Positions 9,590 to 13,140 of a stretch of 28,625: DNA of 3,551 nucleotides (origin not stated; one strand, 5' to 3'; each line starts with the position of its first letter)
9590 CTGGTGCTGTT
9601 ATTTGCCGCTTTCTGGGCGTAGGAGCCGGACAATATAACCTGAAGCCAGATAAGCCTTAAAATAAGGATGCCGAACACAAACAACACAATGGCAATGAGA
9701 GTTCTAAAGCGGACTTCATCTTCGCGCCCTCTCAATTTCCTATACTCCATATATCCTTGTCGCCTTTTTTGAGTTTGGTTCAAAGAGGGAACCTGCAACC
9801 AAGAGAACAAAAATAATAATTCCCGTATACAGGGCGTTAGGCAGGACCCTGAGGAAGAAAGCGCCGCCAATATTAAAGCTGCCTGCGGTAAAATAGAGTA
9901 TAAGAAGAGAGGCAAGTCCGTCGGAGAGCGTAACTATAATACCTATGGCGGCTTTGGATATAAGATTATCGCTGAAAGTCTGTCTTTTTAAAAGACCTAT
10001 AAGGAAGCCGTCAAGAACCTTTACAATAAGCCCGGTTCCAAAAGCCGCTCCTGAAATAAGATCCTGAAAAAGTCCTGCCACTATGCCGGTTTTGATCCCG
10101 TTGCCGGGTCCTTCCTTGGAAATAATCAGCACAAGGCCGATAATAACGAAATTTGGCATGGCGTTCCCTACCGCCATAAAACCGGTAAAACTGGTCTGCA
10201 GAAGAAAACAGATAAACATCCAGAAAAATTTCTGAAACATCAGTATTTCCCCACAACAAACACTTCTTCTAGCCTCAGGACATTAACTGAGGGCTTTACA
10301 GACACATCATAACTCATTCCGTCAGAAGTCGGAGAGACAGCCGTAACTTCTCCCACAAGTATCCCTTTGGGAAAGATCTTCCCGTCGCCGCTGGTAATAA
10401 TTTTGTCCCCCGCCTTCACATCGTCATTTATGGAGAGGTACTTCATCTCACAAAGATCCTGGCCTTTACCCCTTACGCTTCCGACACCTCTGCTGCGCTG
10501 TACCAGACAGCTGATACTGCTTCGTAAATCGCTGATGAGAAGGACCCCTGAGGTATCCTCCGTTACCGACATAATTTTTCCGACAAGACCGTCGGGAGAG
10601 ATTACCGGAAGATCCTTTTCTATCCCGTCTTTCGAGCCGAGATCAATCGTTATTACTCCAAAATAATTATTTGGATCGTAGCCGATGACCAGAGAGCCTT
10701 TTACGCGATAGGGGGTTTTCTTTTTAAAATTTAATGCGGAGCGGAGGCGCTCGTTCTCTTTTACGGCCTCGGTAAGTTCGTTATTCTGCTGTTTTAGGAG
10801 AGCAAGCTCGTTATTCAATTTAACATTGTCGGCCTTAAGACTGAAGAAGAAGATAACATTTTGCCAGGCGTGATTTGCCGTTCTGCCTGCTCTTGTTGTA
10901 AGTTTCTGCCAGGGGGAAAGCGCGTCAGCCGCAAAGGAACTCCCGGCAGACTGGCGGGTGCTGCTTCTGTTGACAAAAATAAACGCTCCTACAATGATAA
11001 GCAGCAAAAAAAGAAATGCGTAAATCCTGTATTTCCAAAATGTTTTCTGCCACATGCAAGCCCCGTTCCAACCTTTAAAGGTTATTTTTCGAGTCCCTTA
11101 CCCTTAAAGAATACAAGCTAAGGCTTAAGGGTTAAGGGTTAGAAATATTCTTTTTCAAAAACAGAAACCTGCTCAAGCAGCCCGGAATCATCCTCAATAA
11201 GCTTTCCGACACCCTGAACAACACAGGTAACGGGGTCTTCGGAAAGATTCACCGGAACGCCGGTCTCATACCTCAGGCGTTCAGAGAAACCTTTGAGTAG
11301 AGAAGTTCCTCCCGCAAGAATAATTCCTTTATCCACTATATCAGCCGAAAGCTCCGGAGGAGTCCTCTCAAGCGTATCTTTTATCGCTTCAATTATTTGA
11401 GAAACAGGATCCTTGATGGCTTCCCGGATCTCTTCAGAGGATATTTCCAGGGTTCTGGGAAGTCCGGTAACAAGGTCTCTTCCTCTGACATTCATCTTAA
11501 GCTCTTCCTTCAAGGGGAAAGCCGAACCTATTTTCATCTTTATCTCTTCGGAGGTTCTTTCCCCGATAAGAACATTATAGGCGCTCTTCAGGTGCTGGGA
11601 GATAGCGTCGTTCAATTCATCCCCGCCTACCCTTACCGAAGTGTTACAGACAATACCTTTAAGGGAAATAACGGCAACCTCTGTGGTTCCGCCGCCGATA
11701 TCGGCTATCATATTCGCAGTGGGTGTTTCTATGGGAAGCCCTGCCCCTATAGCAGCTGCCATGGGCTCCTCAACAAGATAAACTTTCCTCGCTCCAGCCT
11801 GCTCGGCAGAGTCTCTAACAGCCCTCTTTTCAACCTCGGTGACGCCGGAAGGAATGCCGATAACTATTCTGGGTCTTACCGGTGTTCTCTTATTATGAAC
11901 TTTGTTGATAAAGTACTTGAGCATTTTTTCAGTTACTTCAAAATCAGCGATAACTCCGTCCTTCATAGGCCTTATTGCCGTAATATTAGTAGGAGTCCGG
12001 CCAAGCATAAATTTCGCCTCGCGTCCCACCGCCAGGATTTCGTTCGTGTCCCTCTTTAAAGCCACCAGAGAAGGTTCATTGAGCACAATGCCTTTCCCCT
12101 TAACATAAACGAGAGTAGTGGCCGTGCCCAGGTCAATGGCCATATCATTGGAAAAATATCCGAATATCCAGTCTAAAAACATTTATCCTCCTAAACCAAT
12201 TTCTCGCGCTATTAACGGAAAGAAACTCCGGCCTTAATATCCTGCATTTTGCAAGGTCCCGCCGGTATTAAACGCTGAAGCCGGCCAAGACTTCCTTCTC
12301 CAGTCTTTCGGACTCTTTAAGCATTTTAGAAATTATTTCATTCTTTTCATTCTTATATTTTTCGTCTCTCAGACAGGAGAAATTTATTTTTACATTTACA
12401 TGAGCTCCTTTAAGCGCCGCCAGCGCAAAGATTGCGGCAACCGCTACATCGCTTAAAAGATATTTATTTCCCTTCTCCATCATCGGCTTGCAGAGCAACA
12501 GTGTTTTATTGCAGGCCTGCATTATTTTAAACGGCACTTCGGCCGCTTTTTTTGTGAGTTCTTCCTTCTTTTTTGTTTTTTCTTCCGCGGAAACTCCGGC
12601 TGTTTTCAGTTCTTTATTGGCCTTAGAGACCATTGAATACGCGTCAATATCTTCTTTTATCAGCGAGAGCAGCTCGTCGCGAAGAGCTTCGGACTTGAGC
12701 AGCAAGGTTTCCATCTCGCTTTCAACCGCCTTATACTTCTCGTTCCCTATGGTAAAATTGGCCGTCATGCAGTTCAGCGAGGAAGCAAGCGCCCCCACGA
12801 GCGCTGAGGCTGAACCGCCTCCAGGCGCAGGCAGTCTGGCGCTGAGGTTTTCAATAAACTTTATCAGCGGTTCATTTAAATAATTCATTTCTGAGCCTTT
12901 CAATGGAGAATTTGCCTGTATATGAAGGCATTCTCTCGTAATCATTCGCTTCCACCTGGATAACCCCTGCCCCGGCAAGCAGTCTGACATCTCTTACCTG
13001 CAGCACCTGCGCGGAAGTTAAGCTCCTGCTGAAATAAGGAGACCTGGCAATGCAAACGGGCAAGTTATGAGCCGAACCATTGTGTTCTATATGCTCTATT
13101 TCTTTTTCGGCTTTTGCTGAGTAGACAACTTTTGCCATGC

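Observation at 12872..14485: Intact, full-length Fhs homologue with its catalytic motifs replaced: candidate pseudo-enzyme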

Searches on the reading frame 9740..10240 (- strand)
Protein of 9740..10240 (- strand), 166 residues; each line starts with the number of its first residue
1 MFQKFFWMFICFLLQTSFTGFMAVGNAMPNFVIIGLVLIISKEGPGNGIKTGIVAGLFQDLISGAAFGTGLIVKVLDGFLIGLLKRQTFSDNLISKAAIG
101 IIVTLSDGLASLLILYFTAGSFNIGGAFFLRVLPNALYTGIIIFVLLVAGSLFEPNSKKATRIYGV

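Call 5: search_protein_families(library=pfam, proteins=[window:9740-10240:-], max_evalue=0.01)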
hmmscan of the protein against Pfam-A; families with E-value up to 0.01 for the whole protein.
window:9740-10240:- (166 aa): 1 family
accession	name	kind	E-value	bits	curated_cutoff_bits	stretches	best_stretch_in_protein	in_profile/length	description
PF04093.17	MreD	-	8.5e-06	26.4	24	1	8-147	14-148/158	rod shape-determining protein MreD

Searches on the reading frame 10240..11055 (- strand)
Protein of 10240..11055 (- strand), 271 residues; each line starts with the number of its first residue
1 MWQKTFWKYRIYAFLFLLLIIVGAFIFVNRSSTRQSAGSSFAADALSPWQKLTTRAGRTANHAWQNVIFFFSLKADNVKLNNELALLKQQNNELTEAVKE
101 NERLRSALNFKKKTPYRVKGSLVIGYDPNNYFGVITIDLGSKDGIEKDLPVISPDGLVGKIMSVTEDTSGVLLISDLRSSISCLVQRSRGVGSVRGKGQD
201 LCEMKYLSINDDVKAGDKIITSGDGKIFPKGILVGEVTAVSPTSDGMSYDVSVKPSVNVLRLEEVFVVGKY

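Call 5: search_protein_families(library=pfam, proteins=[window:10240-11055:-], max_evalue=0.01)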
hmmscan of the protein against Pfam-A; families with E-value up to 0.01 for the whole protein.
window:10240-11055:- (271 aa): 1 family
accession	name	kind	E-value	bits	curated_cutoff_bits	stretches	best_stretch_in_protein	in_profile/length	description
PF04085.20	MreC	-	6.8e-46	156.1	28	1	123-268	1-146/147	Rod shape-determining protein MreC, barrel core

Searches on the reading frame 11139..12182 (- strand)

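Call 5: search_protein_families(library=pfam, proteins=[window:11139-12182:-], max_evalue=0.01)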
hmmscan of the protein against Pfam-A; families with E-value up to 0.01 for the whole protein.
window:11139-12182:- (347 aa): 6 families
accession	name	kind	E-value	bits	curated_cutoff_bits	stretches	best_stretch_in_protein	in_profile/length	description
PF06723.19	MreB_Mbl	-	4.2e-149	496.2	27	1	11-331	1-321/327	MreB/Mbl protein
PF00022.25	Actin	-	1.1e-16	60.9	27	2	36-201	30-190/410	Actin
PF00012.26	HSP70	-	3e-11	42.7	20.6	1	104-293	134-336/599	Hsp70 protein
PF14450.12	FtsA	-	2.4e-09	38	31.8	1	160-315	3-111/127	Cell division protein FtsA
PF11104.14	PilM_2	-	0.00018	21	27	0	284-314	276-305/340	Type IV pilus assembly protein PilM;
PF21522.3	MreB-like_C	-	0.00081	20.4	27.8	0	160-294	2-115/123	Archaeal actin homologue MreB-like, C-terminal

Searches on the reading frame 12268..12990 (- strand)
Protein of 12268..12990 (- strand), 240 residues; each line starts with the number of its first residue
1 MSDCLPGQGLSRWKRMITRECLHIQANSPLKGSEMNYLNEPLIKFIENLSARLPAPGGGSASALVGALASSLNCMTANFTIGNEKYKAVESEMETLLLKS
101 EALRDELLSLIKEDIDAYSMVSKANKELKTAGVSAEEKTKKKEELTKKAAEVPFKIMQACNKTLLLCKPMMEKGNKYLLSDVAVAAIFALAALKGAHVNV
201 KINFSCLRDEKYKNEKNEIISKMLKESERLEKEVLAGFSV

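Call 5: search_protein_families(library=pfam, proteins=[window:12268-12990:-], max_evalue=0.01)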
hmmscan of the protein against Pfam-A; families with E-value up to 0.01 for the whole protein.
window:12268-12990:- (240 aa): 1 family
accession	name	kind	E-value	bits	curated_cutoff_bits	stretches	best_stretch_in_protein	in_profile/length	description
PF04961.17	FTCD_C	-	6.7e-53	179.6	24.5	1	43-218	3-178/182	Formiminotransferase-cyclodeaminase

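Call 37: search_protein_families(library=ncbifam, proteins=[window:12268-12888:-], max_evalue=0.001)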
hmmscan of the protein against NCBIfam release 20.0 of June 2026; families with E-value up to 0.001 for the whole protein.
window:12268-12888:- (206 aa): 1 family
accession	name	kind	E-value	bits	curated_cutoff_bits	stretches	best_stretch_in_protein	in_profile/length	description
NF045657.1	MthfCyhylaseFchA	equivalog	2.5e-46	157.8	275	1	5-201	4-200/207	methenyltetrahydrofolate cyclohydrolase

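Call 66: search_solved_structures(query=window:12268-12888:-, show_alignments=1)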
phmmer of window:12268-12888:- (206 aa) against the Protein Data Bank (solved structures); distinct sequences matched with E-value up to 0.001: 3.
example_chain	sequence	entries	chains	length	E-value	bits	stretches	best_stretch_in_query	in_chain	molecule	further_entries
7vg4_A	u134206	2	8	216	5.2e-30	108.1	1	5-199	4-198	Methenyltetrahydrofolate cyclohydrolase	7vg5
1tt9_A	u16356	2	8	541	5.5e-19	72.2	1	4-196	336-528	Formimidoyltransferase-cyclodeaminase (Formiminotransferase- cyclodeaminase) (FTCD) (58 kD | Formimidoyltransferase-cyclodeaminase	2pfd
1o5h_A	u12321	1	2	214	1.3e-18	71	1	8-186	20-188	Formiminotetrahydrofolate cyclodeaminase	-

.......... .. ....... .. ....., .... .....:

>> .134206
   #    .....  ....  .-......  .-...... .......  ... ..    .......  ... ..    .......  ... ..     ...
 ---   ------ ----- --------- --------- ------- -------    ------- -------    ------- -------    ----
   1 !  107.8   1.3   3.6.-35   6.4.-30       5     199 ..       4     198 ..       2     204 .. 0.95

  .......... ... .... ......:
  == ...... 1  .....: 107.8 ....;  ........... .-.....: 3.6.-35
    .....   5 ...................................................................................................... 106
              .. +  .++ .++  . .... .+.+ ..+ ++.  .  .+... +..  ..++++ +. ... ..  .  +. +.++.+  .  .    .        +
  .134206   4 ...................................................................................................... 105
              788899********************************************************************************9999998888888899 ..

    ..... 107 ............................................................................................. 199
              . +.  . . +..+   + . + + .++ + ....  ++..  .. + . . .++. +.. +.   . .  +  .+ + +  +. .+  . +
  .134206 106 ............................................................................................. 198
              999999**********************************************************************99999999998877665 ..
